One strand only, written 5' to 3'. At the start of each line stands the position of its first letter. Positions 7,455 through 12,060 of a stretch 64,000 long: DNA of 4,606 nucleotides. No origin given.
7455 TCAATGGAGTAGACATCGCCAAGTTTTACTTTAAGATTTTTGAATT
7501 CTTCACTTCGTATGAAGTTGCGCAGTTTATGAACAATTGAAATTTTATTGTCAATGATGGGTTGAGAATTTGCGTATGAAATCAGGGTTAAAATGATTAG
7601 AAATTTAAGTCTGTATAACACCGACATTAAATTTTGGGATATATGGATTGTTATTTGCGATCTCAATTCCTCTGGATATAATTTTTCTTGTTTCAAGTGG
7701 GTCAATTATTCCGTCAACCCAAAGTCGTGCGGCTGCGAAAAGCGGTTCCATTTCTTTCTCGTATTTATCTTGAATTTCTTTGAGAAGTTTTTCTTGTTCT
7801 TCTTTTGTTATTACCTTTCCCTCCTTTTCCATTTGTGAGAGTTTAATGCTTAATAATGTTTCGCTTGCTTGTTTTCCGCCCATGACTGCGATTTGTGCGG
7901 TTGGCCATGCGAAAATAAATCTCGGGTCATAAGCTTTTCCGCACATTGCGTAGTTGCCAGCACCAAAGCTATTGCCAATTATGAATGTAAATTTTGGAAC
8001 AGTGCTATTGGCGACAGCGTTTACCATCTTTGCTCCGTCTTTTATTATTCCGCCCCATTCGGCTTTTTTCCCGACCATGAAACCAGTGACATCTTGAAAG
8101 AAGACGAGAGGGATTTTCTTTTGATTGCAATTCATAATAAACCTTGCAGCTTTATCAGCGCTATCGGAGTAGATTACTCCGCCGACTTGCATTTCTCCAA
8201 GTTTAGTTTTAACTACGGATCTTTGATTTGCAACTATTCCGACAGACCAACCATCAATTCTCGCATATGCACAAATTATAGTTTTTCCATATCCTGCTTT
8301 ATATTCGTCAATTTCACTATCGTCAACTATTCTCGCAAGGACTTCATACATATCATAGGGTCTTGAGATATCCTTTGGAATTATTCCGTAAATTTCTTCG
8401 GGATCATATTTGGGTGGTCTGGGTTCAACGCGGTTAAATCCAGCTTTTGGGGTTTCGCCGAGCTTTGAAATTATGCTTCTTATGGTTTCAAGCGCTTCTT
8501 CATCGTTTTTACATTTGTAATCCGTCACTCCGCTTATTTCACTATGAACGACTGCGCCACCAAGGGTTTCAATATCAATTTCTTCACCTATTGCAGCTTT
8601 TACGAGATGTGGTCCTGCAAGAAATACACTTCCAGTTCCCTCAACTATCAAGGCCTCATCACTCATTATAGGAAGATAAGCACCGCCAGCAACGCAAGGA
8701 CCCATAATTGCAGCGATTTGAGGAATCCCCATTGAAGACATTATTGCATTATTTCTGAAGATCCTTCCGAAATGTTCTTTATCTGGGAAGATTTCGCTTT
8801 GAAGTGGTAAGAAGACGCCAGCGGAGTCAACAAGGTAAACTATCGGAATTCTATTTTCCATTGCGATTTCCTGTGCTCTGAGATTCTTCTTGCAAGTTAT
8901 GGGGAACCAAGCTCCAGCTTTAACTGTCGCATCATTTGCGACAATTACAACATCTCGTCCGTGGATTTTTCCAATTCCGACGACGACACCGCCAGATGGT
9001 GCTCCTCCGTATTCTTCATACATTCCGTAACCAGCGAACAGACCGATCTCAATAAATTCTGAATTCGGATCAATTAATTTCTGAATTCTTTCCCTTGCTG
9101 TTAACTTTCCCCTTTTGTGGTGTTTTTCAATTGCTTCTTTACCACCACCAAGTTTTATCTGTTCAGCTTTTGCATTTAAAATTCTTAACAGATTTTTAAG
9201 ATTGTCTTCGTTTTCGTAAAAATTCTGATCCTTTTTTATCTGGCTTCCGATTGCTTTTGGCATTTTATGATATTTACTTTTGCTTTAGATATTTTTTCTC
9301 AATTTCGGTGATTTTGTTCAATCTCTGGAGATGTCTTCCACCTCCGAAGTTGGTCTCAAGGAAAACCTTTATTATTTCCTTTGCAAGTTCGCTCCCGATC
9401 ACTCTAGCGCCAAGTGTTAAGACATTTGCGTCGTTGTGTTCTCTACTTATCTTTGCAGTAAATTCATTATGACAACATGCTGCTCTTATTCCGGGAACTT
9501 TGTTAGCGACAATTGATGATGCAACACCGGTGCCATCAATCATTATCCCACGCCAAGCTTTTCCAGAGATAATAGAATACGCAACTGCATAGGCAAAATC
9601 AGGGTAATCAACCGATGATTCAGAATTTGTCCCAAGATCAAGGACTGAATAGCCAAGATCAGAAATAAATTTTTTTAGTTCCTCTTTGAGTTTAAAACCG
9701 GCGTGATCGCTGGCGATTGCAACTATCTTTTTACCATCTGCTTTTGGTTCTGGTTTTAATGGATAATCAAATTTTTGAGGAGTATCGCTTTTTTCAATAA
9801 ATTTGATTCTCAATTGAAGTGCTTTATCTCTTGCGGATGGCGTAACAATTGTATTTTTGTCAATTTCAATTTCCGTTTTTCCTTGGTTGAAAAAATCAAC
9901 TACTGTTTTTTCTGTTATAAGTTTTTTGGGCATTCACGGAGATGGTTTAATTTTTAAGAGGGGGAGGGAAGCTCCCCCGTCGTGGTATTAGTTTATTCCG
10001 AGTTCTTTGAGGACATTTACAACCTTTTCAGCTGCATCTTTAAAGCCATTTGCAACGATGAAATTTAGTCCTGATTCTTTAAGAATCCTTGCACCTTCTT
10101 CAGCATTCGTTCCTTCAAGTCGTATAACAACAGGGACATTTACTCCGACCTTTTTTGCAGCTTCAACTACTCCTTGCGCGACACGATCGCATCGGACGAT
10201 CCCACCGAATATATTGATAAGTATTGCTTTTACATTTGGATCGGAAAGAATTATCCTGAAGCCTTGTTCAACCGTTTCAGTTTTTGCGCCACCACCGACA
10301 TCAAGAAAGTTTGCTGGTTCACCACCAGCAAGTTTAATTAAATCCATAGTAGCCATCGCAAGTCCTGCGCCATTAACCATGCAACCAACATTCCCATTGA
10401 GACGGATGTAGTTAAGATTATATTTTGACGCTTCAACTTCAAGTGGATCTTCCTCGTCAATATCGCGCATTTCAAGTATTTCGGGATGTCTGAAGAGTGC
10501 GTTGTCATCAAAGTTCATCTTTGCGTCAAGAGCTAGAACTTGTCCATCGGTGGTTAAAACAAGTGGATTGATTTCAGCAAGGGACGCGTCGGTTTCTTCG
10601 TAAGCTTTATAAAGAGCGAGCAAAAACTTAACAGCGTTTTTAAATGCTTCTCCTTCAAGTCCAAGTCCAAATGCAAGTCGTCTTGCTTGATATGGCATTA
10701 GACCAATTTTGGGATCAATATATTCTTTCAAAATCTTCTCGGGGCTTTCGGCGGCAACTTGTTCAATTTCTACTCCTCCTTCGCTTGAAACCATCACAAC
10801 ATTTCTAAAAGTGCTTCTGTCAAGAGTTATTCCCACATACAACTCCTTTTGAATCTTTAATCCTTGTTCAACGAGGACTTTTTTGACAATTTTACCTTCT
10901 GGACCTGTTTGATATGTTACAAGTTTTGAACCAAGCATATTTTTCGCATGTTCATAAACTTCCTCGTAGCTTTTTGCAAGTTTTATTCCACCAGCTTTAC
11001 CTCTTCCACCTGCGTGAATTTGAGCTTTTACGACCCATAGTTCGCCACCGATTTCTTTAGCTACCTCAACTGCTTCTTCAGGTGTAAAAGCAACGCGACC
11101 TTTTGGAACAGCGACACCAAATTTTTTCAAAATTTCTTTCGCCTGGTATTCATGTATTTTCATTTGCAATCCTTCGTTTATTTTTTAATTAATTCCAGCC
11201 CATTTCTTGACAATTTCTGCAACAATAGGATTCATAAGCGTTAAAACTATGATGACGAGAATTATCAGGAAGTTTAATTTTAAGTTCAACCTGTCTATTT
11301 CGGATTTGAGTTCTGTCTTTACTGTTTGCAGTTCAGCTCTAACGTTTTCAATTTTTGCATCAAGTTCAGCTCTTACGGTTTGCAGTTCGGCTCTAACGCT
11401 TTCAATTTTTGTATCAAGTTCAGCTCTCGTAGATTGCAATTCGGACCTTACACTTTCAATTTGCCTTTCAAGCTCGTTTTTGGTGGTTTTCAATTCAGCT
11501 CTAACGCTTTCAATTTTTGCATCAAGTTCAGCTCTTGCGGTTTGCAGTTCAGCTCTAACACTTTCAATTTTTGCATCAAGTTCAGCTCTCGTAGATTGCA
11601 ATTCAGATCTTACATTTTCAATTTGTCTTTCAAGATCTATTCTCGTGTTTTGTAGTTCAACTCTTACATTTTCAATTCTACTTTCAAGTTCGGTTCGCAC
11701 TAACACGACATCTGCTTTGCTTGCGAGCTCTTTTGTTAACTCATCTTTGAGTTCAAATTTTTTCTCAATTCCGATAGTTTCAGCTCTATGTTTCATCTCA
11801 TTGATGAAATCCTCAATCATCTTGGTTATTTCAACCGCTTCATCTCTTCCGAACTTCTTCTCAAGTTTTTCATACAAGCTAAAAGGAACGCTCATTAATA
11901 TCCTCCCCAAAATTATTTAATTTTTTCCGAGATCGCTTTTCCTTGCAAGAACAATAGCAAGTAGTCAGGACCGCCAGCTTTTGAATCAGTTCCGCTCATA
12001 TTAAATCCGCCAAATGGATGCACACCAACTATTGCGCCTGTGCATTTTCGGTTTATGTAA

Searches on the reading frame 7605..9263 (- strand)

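Call 20: search_protein_families(library=pfam, proteins=[window:7605-9263:-])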
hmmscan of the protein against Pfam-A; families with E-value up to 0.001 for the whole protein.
window:7605-9263:- (552 aa): 3 families
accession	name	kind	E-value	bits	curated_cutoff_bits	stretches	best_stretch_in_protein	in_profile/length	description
PF01039.27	Carboxyl_trans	-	1.3e-156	522.5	22.3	1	47-541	1-483/493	Carboxyl transferase domain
PF03255.19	ACCA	-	8.2e-12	45.3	23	2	93-207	94-213/310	Acetyl co-enzyme A carboxylase carboxyltransferase-like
PF06833.16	MdcE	-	0.0002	21.6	32.7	0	380-467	24-111/196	Malonate decarboxylase gamma subunit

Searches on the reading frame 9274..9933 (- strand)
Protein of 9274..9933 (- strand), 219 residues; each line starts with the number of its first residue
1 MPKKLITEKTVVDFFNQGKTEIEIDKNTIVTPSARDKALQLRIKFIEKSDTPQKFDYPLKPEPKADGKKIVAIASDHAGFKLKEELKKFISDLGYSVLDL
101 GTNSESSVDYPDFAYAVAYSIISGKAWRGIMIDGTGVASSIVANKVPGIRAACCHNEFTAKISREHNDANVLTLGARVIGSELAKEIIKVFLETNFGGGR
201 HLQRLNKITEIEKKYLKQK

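Call 20: search_protein_families(library=pfam, proteins=[window:9274-9933:-])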
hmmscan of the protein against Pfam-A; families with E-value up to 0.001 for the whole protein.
window:9274-9933:- (219 aa): 1 family
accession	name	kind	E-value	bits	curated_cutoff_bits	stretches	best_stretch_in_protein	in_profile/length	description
PF02502.23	LacAB_rpiB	-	3.1e-56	189.6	24.7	1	71-208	1-138/138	Ribose/Galactose Isomerase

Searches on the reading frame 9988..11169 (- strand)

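Call 20: search_protein_families(library=pfam, proteins=[window:9988-11169:-])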
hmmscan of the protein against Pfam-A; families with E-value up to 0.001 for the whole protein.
window:9988-11169:- (393 aa): 6 families
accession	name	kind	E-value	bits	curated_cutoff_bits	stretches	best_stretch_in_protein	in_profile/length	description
PF08442.15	ATP-grasp_2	-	3.2e-82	275.5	29.5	1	4-204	1-201/202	ATP-grasp domain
PF00549.24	Ligase_CoA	-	1.3e-34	119.6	24.5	1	264-384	1-128/128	CoA-ligase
PF24948.1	Citrate_synth_N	-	6.7e-19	68.6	83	1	4-227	4-227/232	ATP-citrate synthase ATP-grasp domain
PF13549.11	ATP-grasp_5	-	5.1e-12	46.1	27.6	1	5-219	10-220/221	ATP-grasp domain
PF19045.5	Ligase_CoA_2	-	6.4e-06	26.7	23.7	1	284-386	45-147/162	Ligase-CoA domain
PF01071.24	GARS_A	-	0.0006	20.1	27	0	10-105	6-90/194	Phosphoribosylglycinamide synthetase, ATP-grasp (A) domain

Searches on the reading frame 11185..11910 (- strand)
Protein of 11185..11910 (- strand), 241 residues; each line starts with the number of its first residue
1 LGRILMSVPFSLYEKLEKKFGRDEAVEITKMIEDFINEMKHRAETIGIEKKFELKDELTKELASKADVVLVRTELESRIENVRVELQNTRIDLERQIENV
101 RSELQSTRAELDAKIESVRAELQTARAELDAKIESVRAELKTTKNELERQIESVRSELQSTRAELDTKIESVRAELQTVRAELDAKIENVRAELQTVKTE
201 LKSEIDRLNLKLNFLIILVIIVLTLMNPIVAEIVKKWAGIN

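Call 20: search_protein_families(library=pfam, proteins=[window:11185-11910:-])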
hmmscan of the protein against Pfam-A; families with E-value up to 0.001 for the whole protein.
window:11185-11910:- (241 aa): 17 families
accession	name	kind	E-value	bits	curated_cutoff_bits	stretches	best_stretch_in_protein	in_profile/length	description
PF07889.17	DUF1664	-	3.7e-09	37.1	34.6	1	119-183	36-103/124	Protein of unknown function (DUF1664)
PF20379.3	DUF6674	-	4.5e-09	36.8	28.5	1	146-206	33-94/251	Family of unknown function (DUF6674)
PF16515.11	HIP1_clath_bdg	-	1.5e-08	35.3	28.8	0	118-167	21-70/99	Clathrin-binding domain of Huntingtin-interacting protein 1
PF04513.17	Baculo_PEP_C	-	3.3e-08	34.1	38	1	135-216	31-112/140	Baculovirus polyhedron envelope protein, PEP, C terminus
PF07798.16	CCDC90-like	-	2.6e-07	31.1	33.5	1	11-164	5-152/175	Coiled-coil domain-containing protein 90-like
PF16888.10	YwqH-like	-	4.5e-06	27.4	33.7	0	65-118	65-118/123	YwqH-like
PF01442.23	Apolipoprotein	-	5.3e-06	26.7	90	1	58-208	38-188/190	Apolipoprotein A1/A4/E domain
PF14362.11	DUF4407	-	8.9e-06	25.6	31.3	1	92-208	120-232/297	Domain of unknown function (DUF4407)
PF04799.18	Fzo_mitofusin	-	4.6e-05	23.4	27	0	99-136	94-131/161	fzo-like conserved region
PF23432.1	DUF7118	-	6.2e-05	22.8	27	0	34-142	59-166/357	Domain of unknown function (DUF7118)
PF07464.16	ApoLp-III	-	7.9e-05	23.3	36.3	0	130-213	39-122/146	Apolipophorin-III precursor (apoLp-III)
PF09769.14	ApoO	-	0.00017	21.9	31.4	0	152-224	3-76/131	Apolipoprotein O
PF16043.11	DUF4795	-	0.00028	20.8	34.8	0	105-198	62-153/208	Domain of unknown function (DUF4795)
PF03938.19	OmpH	-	0.00043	20.9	32.4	0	98-177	12-93/141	Outer membrane protein (OmpH-like)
PF05008.21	V-SNARE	-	0.00048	21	25.9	0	116-203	6-90/92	Vesicle transport v-SNARE protein N-terminus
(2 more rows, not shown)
